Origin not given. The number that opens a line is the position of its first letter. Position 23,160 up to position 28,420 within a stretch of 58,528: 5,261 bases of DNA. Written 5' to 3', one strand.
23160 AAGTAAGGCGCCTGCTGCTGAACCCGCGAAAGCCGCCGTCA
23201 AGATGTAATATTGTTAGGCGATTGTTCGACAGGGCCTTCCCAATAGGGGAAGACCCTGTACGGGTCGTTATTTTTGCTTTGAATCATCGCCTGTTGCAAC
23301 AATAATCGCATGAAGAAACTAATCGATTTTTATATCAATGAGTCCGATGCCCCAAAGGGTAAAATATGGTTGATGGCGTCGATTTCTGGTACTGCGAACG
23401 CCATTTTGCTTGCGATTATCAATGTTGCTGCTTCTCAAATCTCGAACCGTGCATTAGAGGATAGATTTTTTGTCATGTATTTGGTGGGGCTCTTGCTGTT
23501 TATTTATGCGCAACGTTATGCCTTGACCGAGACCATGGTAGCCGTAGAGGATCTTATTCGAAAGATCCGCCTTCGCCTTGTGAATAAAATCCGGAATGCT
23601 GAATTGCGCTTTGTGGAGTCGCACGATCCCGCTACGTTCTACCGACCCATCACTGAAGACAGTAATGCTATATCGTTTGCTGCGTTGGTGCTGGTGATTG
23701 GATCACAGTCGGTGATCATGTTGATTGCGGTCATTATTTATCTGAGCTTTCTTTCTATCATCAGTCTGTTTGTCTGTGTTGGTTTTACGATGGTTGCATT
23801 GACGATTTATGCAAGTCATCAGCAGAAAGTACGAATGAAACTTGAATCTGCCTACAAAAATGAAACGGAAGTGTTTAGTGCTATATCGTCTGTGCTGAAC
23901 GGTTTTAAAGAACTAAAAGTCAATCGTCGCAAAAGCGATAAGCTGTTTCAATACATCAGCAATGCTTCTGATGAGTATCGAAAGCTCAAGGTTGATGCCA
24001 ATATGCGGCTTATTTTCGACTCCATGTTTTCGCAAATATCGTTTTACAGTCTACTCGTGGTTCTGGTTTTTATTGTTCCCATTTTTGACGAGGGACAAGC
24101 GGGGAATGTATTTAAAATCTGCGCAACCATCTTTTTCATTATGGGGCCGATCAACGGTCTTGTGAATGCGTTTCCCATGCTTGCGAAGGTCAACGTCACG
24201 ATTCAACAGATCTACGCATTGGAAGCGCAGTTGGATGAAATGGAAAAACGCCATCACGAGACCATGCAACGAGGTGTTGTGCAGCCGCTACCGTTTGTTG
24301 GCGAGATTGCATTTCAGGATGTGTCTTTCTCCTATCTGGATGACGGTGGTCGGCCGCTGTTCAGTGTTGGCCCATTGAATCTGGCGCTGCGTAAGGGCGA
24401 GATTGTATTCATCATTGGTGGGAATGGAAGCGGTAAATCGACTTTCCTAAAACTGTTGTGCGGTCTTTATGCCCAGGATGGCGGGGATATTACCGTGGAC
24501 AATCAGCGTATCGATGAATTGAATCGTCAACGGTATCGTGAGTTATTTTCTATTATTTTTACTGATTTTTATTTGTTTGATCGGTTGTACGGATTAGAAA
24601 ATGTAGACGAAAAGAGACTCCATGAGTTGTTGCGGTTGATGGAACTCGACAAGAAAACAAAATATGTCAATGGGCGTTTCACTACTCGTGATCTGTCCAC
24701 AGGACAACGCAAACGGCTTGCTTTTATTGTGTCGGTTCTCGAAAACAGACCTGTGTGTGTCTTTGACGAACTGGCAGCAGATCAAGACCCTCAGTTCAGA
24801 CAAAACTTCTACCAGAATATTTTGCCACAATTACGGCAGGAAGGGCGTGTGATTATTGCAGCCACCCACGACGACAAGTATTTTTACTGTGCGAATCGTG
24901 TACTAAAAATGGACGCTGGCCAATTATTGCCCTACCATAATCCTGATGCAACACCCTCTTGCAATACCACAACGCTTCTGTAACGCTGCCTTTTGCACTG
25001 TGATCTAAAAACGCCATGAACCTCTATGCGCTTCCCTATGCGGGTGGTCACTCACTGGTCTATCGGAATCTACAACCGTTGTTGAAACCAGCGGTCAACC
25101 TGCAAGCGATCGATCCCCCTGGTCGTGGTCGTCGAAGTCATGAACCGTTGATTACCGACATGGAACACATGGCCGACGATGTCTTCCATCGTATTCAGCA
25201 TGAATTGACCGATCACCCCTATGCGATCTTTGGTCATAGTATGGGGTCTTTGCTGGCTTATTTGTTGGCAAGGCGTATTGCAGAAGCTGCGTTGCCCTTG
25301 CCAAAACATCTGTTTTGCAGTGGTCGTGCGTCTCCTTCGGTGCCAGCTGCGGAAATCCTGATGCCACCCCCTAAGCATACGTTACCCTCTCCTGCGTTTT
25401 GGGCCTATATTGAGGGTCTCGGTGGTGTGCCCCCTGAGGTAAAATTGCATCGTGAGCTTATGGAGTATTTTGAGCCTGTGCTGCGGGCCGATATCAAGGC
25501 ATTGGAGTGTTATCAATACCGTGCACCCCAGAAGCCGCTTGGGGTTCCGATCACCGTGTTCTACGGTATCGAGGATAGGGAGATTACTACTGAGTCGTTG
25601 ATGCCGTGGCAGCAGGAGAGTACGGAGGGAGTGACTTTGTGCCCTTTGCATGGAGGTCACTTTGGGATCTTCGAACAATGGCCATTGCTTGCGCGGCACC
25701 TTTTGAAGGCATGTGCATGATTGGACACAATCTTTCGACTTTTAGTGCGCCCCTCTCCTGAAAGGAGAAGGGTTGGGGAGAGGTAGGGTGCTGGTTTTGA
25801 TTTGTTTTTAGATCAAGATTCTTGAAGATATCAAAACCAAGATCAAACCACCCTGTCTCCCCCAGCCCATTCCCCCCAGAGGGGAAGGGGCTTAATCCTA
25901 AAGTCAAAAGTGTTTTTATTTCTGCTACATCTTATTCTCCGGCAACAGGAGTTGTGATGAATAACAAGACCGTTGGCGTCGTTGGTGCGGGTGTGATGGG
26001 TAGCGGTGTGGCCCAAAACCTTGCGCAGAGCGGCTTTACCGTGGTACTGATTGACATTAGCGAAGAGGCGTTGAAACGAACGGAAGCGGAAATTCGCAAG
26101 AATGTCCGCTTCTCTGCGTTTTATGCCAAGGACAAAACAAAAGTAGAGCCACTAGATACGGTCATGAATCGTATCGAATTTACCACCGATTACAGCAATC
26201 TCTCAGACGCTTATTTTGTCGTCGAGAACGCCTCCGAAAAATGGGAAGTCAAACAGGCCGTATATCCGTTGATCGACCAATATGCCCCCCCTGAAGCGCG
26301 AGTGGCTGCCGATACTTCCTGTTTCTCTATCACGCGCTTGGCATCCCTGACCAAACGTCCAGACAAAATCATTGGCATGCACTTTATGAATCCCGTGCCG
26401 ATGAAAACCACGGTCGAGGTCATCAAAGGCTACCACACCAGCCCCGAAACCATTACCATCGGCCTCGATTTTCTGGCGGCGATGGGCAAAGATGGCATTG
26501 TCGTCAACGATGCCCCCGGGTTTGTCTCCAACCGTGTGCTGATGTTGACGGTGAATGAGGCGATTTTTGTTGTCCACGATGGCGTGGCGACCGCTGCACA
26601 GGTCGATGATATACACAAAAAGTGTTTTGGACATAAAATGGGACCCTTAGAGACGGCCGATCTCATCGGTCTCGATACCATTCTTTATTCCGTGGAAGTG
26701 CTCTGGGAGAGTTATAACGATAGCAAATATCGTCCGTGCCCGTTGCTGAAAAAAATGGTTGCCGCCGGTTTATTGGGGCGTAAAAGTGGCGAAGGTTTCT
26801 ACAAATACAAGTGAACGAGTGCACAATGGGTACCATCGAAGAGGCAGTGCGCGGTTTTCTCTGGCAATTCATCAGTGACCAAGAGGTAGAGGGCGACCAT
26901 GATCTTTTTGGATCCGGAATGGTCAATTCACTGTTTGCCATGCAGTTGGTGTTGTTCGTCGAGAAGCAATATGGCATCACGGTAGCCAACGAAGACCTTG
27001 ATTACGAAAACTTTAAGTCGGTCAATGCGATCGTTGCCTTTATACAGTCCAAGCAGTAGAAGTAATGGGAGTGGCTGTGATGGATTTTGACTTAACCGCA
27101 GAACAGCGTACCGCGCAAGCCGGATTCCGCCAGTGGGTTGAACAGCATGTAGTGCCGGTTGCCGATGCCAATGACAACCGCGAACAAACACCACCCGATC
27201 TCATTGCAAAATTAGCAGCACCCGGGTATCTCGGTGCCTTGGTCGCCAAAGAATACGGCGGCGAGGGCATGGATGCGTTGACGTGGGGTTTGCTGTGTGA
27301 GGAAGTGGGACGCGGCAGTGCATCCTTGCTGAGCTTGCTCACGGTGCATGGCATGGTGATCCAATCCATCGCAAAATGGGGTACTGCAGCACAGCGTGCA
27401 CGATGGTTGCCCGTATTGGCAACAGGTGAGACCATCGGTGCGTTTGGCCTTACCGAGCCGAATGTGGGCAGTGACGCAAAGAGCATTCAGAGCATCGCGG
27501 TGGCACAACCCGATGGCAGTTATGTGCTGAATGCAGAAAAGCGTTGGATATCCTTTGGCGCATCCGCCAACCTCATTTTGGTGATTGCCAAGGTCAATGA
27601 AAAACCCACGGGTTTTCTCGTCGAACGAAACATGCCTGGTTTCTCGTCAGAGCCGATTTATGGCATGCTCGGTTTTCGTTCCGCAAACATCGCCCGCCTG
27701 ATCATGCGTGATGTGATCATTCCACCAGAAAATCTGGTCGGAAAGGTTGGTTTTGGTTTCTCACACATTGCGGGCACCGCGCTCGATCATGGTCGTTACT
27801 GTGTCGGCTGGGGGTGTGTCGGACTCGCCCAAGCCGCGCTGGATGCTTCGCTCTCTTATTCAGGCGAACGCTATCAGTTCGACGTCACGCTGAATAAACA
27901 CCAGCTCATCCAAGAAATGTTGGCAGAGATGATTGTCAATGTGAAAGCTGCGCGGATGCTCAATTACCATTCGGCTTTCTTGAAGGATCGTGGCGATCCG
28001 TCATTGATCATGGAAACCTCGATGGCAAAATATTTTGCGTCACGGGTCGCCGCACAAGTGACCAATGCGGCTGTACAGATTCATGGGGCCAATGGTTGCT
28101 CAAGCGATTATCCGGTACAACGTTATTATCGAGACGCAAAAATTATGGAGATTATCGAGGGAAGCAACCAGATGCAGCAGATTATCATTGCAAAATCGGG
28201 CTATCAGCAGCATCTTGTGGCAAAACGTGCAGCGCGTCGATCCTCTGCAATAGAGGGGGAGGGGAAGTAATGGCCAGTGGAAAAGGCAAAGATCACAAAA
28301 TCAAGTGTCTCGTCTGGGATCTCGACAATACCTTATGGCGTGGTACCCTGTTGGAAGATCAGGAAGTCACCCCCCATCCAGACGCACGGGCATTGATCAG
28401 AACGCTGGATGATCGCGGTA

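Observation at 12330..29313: Compact hybrid NRPS-PKS gene cluster with in-line aminotransferase, O-methyltransferase-less FkbH cassette and no in-line loading or release domain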

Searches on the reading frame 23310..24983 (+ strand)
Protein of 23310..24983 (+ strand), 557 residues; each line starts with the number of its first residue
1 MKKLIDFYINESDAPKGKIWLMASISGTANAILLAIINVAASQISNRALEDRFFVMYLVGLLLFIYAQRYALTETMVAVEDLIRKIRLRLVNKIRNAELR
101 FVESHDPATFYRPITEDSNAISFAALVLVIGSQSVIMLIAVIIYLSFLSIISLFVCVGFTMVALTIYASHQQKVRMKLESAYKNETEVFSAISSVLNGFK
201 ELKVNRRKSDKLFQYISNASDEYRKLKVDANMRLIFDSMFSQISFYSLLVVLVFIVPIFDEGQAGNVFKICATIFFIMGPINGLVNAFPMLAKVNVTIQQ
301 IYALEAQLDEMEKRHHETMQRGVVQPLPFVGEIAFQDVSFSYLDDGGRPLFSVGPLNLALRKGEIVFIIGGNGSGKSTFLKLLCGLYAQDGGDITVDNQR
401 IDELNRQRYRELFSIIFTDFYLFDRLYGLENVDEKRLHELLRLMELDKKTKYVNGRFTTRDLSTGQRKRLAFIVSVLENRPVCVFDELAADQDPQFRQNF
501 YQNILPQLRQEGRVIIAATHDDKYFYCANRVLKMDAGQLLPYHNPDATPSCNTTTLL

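Call 3: search_protein_families(library=pfam, proteins=[window:23310-24983:+], max_evalue=0.01)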
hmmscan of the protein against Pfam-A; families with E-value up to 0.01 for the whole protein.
window:23310-24983:+ (557 aa): 7 families
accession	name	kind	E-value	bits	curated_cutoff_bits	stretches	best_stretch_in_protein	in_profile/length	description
PF00005.33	ABC_tran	-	6.5e-26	92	25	1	355-488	3-135/137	ABC transporter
PF13304.12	AAA_21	-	4e-10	40.7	27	2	365-408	1-46/304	AAA domain, putative AbiEii toxin, Type IV TA system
PF02463.25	SMC_N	-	8.9e-08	32.3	40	1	431-534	117-211/220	RecF/RecN/SMC N terminal domain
PF00664.28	ABC_membrane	-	2.4e-06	27.9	28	1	54-266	47-259/274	ABC transporter transmembrane region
PF20720.3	nSTAND3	-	0.00037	20.7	27.2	1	360-461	14-112/155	Novel STAND NTPase 3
PF13476.12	AAA_23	-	0.00081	20.5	27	1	364-384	20-40/201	AAA domain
PF13555.12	AAA_29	-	0.0048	17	27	0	362-380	22-39/61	P-loop containing region of AAA domain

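Call 4: search_protein_families(library=ncbifam, proteins=[window:23310-24983:+], max_evalue=0.001)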
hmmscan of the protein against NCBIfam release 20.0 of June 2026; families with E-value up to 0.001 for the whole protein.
window:23310-24983:+ (557 aa): 165 families (the best 25 are shown)
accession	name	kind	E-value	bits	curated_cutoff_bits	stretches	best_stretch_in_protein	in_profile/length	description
NF007813.0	PRK10522.1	equivalog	1.9e-102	343.7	604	1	24-540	23-528/547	multidrug ABC transporter permease/ATP-binding protein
TIGR01194.1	cyc_pep_trnsptr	subfamily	3.1e-92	309.9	286.2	1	23-539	27-547/554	cyclic peptide export ABC transporter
TIGR02203.1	MsbA_lipidA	equivalog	2.5e-37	128.6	602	1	22-540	26-547/572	lipid A export permease/ATP-binding protein MsbA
TIGR03375.1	type_I_sec_LssB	subfamily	5.7e-33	114.1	693.1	1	135-540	275-680/696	type I secretion system permease/ATPase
NF045998.1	cleave_ABC_plasm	equivalog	4.6e-31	107.8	500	1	79-526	221-665/673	Mbov_0121 family peptidase domain-containing ABC transporter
NF008381.0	PRK11176.1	equivalog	3.1e-29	101.8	867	1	58-538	71-555/582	lipid A ABC transporter ATP-binding protein/permease MsbA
NF050066.1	LPSTprtrPglK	equivalog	5.6e-27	94.4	1000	1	87-519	109-541/558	BC-type lipopolysaccharide transporter PglK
TIGR03796.1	NHLM_micro_ABC1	equivalog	3.1e-26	91.8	853.3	1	135-537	282-687/710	NHLP family bacteriocin export ABC transporter peptidase/permease/ATPase subunit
NF008364.0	PRK11160.1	equivalog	4.3e-26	91.7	630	1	133-541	143-554/575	heme ABC transporter ATP-binding protein/permease CydC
TIGR02857.1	CydD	equivalog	6.9e-26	91.3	435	1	318-534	308-529/529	thiol reductant ABC exporter subunit CydD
TIGR00958.1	3a01208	subfamily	9.3e-26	90.3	874.6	1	43-539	194-691/711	antigen peptide transporter 2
TIGR02868.1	CydC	equivalog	3.2e-25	88.8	329.05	1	133-521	136-529/530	thiol reductant ABC exporter subunit CydC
NF045513.1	HepA_fam_ABC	equivalog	4e-25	88.3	725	1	61-540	103-587/610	heterocyst formation ABC transporter subunit HepA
TIGR04520.1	ECF_ATPase_1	equivalog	3e-24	85.9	315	1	333-545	1-220/269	energy-coupling factor transporter ATPase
TIGR02204.1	MsbA_rel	hypoth_equivalog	3.5e-24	85.4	780.4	1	36-540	44-553/576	ABC transporter, permease/ATP-binding protein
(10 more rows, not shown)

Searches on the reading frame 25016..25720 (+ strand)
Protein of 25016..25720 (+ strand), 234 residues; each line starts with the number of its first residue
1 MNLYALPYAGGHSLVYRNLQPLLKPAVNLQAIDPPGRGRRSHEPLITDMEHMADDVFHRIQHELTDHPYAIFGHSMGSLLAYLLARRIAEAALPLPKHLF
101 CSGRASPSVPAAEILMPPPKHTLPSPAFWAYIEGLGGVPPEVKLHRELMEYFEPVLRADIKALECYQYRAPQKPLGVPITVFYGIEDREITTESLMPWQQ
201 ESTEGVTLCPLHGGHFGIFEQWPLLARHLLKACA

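Call 3: search_protein_families(library=pfam, proteins=[window:25016-25720:+], max_evalue=0.01)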
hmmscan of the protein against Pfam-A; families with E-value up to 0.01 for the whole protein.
window:25016-25720:+ (234 aa): 5 families
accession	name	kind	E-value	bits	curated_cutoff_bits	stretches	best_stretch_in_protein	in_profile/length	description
PF00975.26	Thioesterase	-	4.8e-36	125.5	26.4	1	3-231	3-224/226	Thioesterase domain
PF12697.13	Abhydrolase_6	-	1.1e-09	39.7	26.3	1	10-222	8-211/217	Alpha/beta hydrolase family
PF12146.15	Hydrolase_4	-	3.6e-06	26.9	27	1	22-88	27-97/239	Serine aminopeptidase, S33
PF00561.26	Abhydrolase_1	-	4.2e-06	27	25.8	1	10-87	10-89/245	alpha/beta hydrolase fold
PF01764.32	Lipase_3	-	0.0016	18.8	22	1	47-109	40-105/140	Lipase (class 3)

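Call 4: search_protein_families(library=ncbifam, proteins=[window:25016-25720:+], max_evalue=0.001)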
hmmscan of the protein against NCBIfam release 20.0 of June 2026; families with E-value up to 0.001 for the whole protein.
window:25016-25720:+ (234 aa): 4 families
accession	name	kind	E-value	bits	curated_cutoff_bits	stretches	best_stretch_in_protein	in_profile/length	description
TIGR03695.1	menH_SHCHC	equivalog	3.9e-06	26.5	208.55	1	15-87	17-91/252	2-succinyl-6-hydroxy-2,4-cyclohexadiene-1-carboxylate synthase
TIGR03056.1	bchO_mg_che_rel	equivalog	8.7e-06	24.9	172.55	1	9-86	37-114/278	alpha/beta fold hydrolase BchO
NF011457.0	PRK14875.1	equivalog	9.8e-06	24.8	307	1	15-89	147-220/372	acetoin dehydrogenase dihydrolipoyllysine-residue acetyltransferase subunit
TIGR01738.1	bioH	equivalog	3.5e-05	23.6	206.95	1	10-90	14-88/245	pimeloyl-ACP methyl ester esterase BioH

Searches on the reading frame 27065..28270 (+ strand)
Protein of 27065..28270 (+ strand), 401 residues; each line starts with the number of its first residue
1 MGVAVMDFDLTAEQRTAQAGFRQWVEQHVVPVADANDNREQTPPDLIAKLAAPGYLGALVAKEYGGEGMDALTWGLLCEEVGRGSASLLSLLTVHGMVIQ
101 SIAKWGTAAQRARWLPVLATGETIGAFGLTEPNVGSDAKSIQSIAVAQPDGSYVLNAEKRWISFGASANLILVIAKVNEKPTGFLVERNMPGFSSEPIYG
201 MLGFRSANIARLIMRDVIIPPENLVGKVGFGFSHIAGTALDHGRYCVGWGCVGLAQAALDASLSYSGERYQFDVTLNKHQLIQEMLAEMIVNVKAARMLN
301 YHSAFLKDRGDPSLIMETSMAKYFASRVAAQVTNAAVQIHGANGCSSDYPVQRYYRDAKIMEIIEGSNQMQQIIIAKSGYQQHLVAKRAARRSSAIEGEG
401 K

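Call 3: search_protein_families(library=pfam, proteins=[window:27065-28270:+], max_evalue=0.01)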
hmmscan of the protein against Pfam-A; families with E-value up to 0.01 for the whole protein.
window:27065-28270:+ (401 aa): 4 families
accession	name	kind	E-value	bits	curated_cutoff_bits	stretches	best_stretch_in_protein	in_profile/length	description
PF00441.29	Acyl-CoA_dh_1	-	2.3e-44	151.6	22.4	1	235-378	6-148/150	Acyl-CoA dehydrogenase, C-terminal domain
PF02771.21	Acyl-CoA_dh_N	-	1.6e-28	99.8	22.9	1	11-122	1-113/113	Acyl-CoA dehydrogenase, N-terminal domain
PF08028.16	Acyl-CoA_dh_2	-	2.3e-21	76.9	22.7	1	250-363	6-128/134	Acyl-CoA dehydrogenase, C-terminal domain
PF02770.24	Acyl-CoA_dh_M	-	5.6e-21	75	33.3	1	126-217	1-97/97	Acyl-CoA dehydrogenase, middle domain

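Call 4: search_protein_families(library=ncbifam, proteins=[window:27065-28270:+], max_evalue=0.001)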
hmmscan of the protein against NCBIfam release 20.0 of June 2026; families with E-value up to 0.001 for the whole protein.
window:27065-28270:+ (401 aa): 22 families
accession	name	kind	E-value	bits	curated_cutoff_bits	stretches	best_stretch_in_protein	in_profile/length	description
NF042972.1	AcrlCoAredClosAcrC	equivalog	7.3e-92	307.9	640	1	6-377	1-374/378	acryloyl-CoA reductase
NF058590.1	AcCoDHFadEBacil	equivalog_domain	2.5e-76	257.5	600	1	9-377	20-408/586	acyl-CoA dehydrogenase FadE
NF045552.1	GlutCoADH_Des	equivalog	3.4e-75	253.6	470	1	6-377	1-377/387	glutaryl-CoA dehydrogenase Acd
NF043006.1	CyhCrbnylCoADH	equivalog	3.4e-63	213.9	650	1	11-378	5-374/380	cyclohexane-1-carbonyl-CoA dehydrogenase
NF042439.1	SulpropCoADesulf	equivalog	7e-56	189.6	600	1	22-384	5-375/379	3-sulfinopropanoyl-CoA desulfinase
NF008997.0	PRK12341.1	equivalog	6.5e-51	173.6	537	1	6-371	1-368/382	acyl-CoA dehydrogenase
NF045652.1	ProlPCPDhRedW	equivalog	1.3e-48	165.7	650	1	52-377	42-371/376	L-prolyl-[peptidyl-carrier protein] dehydrogenase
NF002885.1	PRK03354.1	equivalog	6.5e-48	163.7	540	1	6-380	1-374/378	crotonobetainyl-CoA dehydrogenase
NF053553.1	prodigi_MBC_PigA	equivalog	1.4e-47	162.6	500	1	6-377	1-377/381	prodigiosin MBC biosynthesis dehydrogenase PigA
TIGR03207.1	cyc_hxne_CoA_dh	equivalog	5.7e-45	153.7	575.35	1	16-377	7-369/372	cyclohexanecarboxyl-CoA dehydrogenase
NF052270.1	Staph_DH_FadE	equivalog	4.5e-44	150.8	600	1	22-377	33-391/400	acyl-CoA dehydrogenase FadE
NF007000.1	PRK09463.1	subfamily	1.7e-28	99.4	600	1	35-373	67-428/726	acyl-CoA dehydrogenase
NF009586.0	PRK13026.1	subfamily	7.3e-27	94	608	1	36-372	103-462/777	acyl-CoA dehydrogenase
NF049984.1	Rv1679_FadE16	equivalog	1.9e-21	76.7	600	1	33-361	16-347/371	Rv1679 family acyl-CoA dehydrogenase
TIGR03203.1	pimD_small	equivalog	3e-17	62.8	652.7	1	46-378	42-375/378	pimeloyl-CoA dehydrogenase small subunit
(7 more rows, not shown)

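Call 55: search_solved_structures(query=window:27065-28270:+, max_evalue=1e-20)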
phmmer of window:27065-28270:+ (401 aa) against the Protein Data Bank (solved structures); distinct sequences matched with E-value up to 1e-20: 77 (the best 60 are shown).
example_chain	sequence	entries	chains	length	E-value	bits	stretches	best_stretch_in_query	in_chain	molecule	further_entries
2dvl_A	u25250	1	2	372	1.1e-73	251.9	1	10-380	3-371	Acyl-CoA dehydrogenase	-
5ol2_C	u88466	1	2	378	1.6e-71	244.8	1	21-376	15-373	Acyl-CoA dehydrogenase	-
4l1f_A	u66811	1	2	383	1.6e-70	241.5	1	6-377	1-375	Acyl-CoA dehydrogenase domain protein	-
4m9a_A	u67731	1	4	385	9.1e-70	239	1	7-377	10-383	Acyl-CoA dehydrogenase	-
1ukw_A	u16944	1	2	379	2.9e-69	237.3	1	6-377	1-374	acyl-CoA dehydrogenase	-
4n5f_A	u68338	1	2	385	2e-68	234.6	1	7-377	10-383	Putative acyl-CoA dehydrogenase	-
3mpi_A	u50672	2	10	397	3.6e-67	230.5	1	6-377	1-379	Glutaryl-CoA dehydrogenase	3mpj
5lnx_A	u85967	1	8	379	2.6e-66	227.6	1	10-377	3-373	Acyl-CoA dehydrogenase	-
4u83_A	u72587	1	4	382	3.4e-66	227.2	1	11-377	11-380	Acyl-CoA dehydrogenase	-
1jqi_A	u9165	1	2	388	8.8e-65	222.6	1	19-376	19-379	short chain acyl-CoA dehydrogenase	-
1buc_A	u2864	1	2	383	5.4e-64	220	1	6-374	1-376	BUTYRYL-COA DEHYDROGENASE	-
2vig_A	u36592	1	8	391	8.8e-63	216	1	21-377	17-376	SHORT-CHAIN SPECIFIC ACYL-COA DEHYDROGENASE,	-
7y0a_A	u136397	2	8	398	1.7e-62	215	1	21-377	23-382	Short-chain specific acyl-CoA dehydrogenase, mitochondrial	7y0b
8sgs_A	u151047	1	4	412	2.3e-62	214.6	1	21-376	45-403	Short-chain specific acyl-CoA dehydrogenase, mitochondrial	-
3pfd_A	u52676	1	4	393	8.5e-62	212.8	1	8-377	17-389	Acyl-CoA dehydrogenase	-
1r2j_A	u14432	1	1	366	3.8e-45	158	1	37-377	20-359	protein FkbI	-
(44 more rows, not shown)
